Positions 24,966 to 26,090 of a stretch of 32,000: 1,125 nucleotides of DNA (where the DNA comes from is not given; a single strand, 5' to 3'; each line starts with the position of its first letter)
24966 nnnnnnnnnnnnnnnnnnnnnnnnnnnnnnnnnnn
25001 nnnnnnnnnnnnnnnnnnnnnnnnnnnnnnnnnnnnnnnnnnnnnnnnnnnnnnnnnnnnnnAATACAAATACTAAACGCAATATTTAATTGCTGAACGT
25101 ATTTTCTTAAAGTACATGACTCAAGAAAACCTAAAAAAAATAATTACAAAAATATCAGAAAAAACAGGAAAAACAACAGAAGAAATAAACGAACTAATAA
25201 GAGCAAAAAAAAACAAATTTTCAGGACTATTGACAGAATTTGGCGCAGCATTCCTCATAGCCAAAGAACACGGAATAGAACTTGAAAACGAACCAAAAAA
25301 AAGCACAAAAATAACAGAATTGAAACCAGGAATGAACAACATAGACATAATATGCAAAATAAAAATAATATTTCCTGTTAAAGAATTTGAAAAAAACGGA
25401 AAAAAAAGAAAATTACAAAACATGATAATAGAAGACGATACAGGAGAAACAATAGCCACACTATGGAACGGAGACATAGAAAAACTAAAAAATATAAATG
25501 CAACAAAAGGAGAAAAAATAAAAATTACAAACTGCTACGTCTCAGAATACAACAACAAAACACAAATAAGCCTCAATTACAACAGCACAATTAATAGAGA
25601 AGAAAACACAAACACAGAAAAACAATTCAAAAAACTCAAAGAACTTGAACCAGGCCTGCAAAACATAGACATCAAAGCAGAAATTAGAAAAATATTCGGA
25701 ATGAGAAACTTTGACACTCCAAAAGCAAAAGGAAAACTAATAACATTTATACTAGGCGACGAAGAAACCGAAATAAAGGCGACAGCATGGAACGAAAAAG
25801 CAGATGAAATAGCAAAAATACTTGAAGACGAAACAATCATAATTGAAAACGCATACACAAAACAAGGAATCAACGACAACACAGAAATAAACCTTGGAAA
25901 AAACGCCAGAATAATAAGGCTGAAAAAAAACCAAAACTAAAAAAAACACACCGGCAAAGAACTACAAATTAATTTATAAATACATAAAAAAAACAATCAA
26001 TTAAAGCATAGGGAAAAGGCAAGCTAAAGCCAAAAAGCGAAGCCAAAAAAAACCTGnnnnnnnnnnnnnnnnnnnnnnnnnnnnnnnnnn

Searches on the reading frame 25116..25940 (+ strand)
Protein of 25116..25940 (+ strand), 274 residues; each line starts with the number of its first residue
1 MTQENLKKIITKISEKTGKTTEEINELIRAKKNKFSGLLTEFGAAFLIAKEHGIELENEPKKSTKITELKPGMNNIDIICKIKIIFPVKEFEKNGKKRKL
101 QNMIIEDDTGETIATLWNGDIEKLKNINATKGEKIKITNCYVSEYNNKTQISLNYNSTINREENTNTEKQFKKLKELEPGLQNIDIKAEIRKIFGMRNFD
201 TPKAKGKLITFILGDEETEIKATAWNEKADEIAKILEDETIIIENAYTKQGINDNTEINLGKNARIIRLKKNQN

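Call 13: search_protein_families(library=pfam, proteins=[window:25116-25940:+])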
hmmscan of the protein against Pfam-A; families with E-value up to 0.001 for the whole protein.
window:25116-25940:+ (274 aa): 4 families
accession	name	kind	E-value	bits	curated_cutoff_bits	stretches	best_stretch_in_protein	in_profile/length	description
PF01336.31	tRNA_anti-codon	-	4.2e-12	46.3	27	1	190-242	7-51/75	OB-fold nucleic acid binding domain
PF21473.3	Ssb-like_OB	-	1.3e-05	25.7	24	0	69-150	1-86/97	Single-stranded DNA binding protein Ssb-like, OB fold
PF09999.14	DUF2240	-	0.00082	19.5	22.3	0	3-57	84-138/144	Uncharacterized protein conserved in archaea (DUF2240)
PF17720.7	RLIG1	-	0.00096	18.5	25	0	80-176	9-95/324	RNA ligase 1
